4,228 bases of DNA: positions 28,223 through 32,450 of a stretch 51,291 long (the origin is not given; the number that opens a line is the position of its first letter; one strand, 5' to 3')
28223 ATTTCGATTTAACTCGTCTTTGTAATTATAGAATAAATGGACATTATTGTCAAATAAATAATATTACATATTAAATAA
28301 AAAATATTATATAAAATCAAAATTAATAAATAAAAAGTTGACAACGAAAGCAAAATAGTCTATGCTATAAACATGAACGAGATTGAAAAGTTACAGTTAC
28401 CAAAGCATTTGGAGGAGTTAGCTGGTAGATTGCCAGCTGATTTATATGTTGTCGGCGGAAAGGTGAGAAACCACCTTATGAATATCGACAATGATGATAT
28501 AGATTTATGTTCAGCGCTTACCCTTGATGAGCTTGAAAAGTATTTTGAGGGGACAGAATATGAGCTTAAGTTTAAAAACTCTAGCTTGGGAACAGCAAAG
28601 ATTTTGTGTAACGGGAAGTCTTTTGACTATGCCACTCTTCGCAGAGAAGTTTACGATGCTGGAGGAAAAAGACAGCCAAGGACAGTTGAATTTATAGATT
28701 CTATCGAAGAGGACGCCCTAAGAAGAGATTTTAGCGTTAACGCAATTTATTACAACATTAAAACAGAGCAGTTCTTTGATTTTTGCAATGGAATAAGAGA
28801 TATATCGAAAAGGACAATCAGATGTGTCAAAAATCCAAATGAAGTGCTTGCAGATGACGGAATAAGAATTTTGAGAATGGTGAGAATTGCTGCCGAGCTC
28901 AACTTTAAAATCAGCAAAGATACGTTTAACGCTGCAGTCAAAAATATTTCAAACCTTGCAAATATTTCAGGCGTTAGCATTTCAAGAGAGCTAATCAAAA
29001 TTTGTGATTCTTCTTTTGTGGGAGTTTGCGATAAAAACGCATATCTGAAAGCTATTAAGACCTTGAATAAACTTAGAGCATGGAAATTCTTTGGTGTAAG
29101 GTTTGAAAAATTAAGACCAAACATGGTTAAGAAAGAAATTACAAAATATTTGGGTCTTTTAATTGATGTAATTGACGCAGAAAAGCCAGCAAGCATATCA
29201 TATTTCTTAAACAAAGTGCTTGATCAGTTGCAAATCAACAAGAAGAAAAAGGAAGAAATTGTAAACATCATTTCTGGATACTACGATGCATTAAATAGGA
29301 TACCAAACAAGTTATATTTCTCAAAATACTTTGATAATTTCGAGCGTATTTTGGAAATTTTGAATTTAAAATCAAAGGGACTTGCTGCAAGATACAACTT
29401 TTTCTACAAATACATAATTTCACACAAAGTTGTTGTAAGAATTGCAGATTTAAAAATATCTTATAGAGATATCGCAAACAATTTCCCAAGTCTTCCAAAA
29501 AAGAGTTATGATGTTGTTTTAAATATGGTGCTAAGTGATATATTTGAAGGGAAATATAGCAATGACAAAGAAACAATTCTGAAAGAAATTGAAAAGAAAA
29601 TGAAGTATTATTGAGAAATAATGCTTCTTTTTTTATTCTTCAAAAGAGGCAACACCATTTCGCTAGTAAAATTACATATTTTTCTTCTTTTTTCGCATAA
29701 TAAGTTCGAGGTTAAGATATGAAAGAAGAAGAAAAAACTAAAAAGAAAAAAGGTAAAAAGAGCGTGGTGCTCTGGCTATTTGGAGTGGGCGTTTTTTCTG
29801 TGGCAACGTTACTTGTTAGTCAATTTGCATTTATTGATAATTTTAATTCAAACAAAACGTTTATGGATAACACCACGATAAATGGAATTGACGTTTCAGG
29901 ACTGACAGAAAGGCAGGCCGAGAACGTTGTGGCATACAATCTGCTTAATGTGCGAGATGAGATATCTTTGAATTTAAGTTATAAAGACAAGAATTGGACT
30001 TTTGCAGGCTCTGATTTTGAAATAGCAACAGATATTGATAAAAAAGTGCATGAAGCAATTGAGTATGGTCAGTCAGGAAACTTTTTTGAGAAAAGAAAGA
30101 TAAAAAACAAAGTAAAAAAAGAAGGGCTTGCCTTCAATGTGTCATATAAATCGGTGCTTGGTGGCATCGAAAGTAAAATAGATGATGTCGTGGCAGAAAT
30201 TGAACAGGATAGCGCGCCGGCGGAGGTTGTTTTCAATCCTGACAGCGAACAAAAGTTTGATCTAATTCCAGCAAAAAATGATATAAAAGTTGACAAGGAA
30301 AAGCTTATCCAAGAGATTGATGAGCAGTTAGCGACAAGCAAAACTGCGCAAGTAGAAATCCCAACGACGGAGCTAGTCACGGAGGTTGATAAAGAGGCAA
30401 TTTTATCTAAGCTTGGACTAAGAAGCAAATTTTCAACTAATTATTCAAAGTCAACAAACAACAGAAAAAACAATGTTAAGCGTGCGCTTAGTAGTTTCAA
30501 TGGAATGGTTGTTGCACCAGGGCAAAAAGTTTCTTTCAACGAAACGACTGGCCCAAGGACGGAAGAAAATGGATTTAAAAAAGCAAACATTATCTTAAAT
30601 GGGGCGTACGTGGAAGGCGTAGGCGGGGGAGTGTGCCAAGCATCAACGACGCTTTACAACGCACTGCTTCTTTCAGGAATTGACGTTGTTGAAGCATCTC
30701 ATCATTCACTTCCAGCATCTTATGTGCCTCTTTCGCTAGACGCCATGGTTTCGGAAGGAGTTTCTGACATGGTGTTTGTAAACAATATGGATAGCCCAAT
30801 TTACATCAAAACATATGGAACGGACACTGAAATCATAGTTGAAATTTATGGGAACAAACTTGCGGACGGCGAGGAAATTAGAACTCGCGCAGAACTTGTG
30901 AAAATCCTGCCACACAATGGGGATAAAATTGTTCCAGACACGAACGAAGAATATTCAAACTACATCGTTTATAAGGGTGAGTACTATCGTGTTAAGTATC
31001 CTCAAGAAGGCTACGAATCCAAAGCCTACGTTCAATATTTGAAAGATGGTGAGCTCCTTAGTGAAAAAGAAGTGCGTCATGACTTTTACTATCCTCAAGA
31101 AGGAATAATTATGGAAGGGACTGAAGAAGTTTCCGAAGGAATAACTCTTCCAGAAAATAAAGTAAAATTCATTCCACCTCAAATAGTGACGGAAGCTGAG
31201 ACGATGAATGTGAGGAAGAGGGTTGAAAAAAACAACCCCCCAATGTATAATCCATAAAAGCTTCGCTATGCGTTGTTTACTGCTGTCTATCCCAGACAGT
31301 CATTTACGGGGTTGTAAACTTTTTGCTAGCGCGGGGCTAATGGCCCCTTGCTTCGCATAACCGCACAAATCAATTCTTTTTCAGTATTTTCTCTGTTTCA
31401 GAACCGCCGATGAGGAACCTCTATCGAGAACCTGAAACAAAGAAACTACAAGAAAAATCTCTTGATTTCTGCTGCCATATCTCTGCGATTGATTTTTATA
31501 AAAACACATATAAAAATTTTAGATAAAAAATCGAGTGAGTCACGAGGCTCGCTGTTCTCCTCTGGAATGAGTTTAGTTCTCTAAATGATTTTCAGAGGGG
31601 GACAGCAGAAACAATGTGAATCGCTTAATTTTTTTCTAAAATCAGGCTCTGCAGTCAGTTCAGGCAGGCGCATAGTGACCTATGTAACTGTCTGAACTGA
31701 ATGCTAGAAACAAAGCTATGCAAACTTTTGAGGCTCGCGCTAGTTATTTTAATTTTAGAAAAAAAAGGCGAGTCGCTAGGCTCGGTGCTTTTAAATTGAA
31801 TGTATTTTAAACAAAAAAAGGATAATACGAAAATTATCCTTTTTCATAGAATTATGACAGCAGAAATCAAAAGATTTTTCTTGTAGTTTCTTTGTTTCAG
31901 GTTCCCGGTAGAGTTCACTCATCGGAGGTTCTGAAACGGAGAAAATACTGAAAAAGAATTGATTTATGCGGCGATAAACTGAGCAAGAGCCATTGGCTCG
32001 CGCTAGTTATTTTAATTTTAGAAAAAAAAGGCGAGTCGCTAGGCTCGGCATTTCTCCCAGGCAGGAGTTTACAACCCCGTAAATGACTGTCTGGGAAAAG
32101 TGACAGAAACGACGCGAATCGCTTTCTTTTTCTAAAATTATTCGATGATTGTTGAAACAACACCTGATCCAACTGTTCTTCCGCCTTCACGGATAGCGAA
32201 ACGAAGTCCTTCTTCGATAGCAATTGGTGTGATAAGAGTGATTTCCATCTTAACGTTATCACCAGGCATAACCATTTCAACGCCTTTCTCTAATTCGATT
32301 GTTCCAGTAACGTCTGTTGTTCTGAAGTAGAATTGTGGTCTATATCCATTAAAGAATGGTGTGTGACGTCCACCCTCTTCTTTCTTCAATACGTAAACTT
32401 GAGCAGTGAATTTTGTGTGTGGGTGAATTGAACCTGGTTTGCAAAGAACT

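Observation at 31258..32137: The entire 880-bp vanW-tuf spacer is an inverted mosaic of structured repeat modules with no ORF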

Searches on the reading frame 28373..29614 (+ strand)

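Call 10: search_protein_families(library=pfam, proteins=[window:28373-29614:+])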
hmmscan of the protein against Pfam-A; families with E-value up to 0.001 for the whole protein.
window:28373-29614:+ (413 aa): 1 family
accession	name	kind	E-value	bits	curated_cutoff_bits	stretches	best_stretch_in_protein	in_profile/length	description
PF01743.26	PolyA_pol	-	1.9e-29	103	23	1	24-150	1-126/126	Poly A polymerase head domain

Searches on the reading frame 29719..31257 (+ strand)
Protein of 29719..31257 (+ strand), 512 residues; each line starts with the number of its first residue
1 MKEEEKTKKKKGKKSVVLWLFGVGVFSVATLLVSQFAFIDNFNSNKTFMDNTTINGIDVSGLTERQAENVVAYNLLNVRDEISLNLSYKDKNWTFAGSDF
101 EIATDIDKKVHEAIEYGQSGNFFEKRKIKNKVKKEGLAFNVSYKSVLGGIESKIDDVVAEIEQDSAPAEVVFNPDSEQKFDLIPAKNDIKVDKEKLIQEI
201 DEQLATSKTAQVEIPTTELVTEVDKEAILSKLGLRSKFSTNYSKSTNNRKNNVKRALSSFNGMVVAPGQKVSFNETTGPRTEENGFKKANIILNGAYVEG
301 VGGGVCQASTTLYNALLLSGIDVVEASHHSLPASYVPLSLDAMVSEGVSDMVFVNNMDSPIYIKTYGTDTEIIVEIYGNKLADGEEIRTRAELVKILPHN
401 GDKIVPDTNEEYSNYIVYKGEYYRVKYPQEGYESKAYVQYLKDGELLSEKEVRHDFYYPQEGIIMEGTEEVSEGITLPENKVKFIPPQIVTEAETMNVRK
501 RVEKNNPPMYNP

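Call 10: search_protein_families(library=pfam, proteins=[window:29719-31257:+])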
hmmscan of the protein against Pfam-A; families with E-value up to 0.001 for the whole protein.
window:29719-31257:+ (512 aa): 2 families
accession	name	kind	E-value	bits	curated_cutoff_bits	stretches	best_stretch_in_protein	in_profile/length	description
PF04294.18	VanW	-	1.4e-46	157.7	27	1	248-377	1-130/130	VanW like protein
PF12229.13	PG_binding_4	-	3.6e-09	37.2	22.1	1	93-207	1-111/117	Putative peptidoglycan binding domain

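Call 11: find_encoding_contigs(protein=window:29719-31257:+, flank=3000, max_places=10)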
Protein window:29719-31257:+ (512 aa): 1 contig read that carries it; 1 place shown.
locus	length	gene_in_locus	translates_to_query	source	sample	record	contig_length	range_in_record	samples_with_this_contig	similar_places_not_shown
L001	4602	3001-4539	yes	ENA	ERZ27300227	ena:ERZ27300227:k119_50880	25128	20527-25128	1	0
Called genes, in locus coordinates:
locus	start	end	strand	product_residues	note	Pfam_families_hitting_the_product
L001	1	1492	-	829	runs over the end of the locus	PF00122:E1-E2_ATPase, PF00702:Hydrolase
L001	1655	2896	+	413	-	PF01743:PolyA_pol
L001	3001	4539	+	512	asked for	PF12229:PG_binding_4, PF04294:VanW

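Call 20: find_homologous_proteins(query=window:29719-31257:+, max_evalue=1e-30)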
Query window:29719-31257:+ (512 aa): 1961 proteins with E <= 1e-30 among 8000 candidates; the best 120 are listed.
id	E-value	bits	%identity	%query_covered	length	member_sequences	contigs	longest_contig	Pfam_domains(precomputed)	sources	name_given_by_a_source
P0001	0.0e+0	1123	100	100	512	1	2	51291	PF04294.19,PF12229.14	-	-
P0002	0.0e+0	1097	97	100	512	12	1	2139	PF04294.19,PF12229.14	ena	-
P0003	7.5e-289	976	83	100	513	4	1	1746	PF04294.19,PF12229.14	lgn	-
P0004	1.2e-283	959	82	97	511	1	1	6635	PF04294.19,PF12229.14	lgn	-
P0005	5.4e-283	957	82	97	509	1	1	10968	PF04294.19,PF12229.14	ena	-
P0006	3.9e-282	954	82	97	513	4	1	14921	PF04294.19,PF12229.14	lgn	-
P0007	2.3e-245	833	70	99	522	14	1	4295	PF04294.19,PF12229.14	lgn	-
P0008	4.4e-236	802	69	100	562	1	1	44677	PF04294.19,PF12229.14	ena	-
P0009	6.9e-235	798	68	99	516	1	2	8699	PF04294.19,PF12229.14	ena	-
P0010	1.6e-234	797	67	100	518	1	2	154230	PF04294.19,PF12229.14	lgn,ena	-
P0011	1.3e-233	794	69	97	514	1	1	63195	PF04294.19,PF12229.14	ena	-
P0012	9.6e-230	781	66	96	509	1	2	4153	PF04294.19,PF12229.14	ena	-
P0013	1.2e-229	781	69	99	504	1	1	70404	PF04294.19,PF12229.14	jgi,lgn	-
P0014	5.2e-229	779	67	100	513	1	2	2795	PF04294.19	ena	-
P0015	2.1e-222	757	65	97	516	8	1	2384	PF04294.19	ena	-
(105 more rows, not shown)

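Call 21: find_encoding_contigs(protein=P0006, flank=10000, max_places=4)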
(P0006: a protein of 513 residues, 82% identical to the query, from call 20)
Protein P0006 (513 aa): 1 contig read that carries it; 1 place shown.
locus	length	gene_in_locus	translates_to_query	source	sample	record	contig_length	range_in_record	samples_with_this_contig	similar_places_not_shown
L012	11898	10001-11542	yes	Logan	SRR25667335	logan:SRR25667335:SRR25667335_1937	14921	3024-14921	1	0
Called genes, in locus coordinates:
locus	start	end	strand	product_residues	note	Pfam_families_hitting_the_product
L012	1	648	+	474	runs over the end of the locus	PF03323:GerA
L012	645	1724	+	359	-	PF03845:Spore_permease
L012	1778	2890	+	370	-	PF25198:Spore_GerAC_N, PF05504:Spore_GerAC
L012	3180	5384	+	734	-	PF00004:AAA, PF17862:AAA_lid_3, PF01434:Peptidase_M41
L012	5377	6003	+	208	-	-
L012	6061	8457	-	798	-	PF00122:E1-E2_ATPase, PF00702:Hydrolase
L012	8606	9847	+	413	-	PF01743:PolyA_pol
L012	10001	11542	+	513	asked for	PF12229:PG_binding_4 (weak), PF04294:VanW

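Call 22: find_encoding_contigs(protein=P0005, flank=10000, max_places=4)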
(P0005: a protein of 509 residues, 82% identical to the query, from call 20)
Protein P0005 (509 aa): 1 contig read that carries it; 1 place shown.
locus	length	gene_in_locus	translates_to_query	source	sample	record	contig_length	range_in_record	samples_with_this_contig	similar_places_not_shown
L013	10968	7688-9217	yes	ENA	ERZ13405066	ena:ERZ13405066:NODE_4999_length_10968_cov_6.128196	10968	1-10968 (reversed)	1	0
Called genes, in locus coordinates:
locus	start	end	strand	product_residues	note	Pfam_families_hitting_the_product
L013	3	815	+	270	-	?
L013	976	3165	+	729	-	PF00004:AAA, PF17862:AAA_lid_3, PF01434:Peptidase_M41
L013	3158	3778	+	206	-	-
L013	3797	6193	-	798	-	PF00122:E1-E2_ATPase, PF00702:Hydrolase, PF08282:Hydrolase_3 (faint)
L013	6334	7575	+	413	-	PF01743:PolyA_pol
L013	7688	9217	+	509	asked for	PF12229:PG_binding_4, PF04294:VanW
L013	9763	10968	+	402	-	?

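Call 23: find_encoding_contigs(protein=P0002, flank=10000, max_places=6)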
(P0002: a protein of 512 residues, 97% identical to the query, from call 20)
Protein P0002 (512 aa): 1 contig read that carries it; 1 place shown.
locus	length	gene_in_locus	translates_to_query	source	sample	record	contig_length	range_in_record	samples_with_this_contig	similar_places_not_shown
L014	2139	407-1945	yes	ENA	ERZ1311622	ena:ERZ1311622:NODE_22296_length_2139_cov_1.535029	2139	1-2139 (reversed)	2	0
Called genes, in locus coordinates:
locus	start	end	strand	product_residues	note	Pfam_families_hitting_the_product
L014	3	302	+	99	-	?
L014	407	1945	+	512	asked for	PF12229:PG_binding_4, PF04294:VanW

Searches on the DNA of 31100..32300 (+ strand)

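Call 15: search_rna_families(source=window, start=31100, end=32300, threshold=evalue, max_evalue=10)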
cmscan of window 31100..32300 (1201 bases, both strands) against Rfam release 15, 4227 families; matches with E-value up to 10: 28.
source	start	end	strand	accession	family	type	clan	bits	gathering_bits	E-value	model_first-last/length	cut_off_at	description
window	31860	31969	+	RF04099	MIR837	Gene; miRNA;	-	29.9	117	0.0011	1-122/122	no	MIR837 microRNA precursor family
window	31363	31472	-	RF04099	MIR837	Gene; miRNA;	-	28.3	117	0.0031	1-122/122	no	MIR837 microRNA precursor family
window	31853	31976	+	RF04134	MIR7504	Gene; miRNA;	-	23.2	83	0.27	1-124/124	no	MIR7504 microRNA precursor family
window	31376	31458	-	RF00997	mir-942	Gene; miRNA;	-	22.1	100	0.2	1-86/86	no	mir-942 microRNA precursor family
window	31810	31879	-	RF02551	DapZ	Cis-reg;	-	21.1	56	0.63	1-78/78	no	ABC transporter regulator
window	31850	31979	-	RF04134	MIR7504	Gene; miRNA;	-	20.5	83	1.3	1-124/124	no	MIR7504 microRNA precursor family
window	31874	31956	+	RF00997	mir-942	Gene; miRNA;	-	19.9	100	0.77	1-86/86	no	mir-942 microRNA precursor family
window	31875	31955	+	RF03719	mir-3914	Gene; miRNA;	-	19.8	97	0.42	1-95/95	no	mir-3914 microRNA precursor family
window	31388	31445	-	RF03578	mir-3910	Gene; miRNA;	-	19.6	95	0.78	1-82/82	no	mir-3910 microRNA precursor family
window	31377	31457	+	RF00997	mir-942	Gene; miRNA;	-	19.6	100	0.92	1-86/86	no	mir-942 microRNA precursor family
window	31384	31449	-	RF04239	mir-4679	Gene; miRNA;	-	19.6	88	1.1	1-75/75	no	mir-4679 microRNA precursor family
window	31525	31634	+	RF04205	MIR2606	Gene; miRNA;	-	19.6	139.7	6.5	1-165/165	no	MIR2606 microRNA precursor family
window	31363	31472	+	RF04099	MIR837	Gene; miRNA;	-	18.9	117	1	1-122/122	no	MIR837 microRNA precursor family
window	31860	31969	-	RF04099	MIR837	Gene; miRNA;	-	18.7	117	1.2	1-122/122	no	MIR837 microRNA precursor family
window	31424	31524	-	RF02579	tsr26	Gene; sRNA;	-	18.7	141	7.7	1-122/122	no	S. aureus tsr26 small RNA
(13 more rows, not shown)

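Call 67: search_dna_similar(query=window:31258-32137:+, collection=plasmids, mode=distant, max_rows=10)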
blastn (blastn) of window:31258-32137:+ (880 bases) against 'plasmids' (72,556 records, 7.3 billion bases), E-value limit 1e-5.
No match.

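Call 68: search_dna_similar(query=window:31258-32137:+, collection=phages, mode=distant, max_rows=10)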
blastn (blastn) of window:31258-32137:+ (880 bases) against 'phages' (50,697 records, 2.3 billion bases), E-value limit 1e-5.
No match.
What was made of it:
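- Tried and rejected: Plasmid and phage collections gave no match (calls 67, 68).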
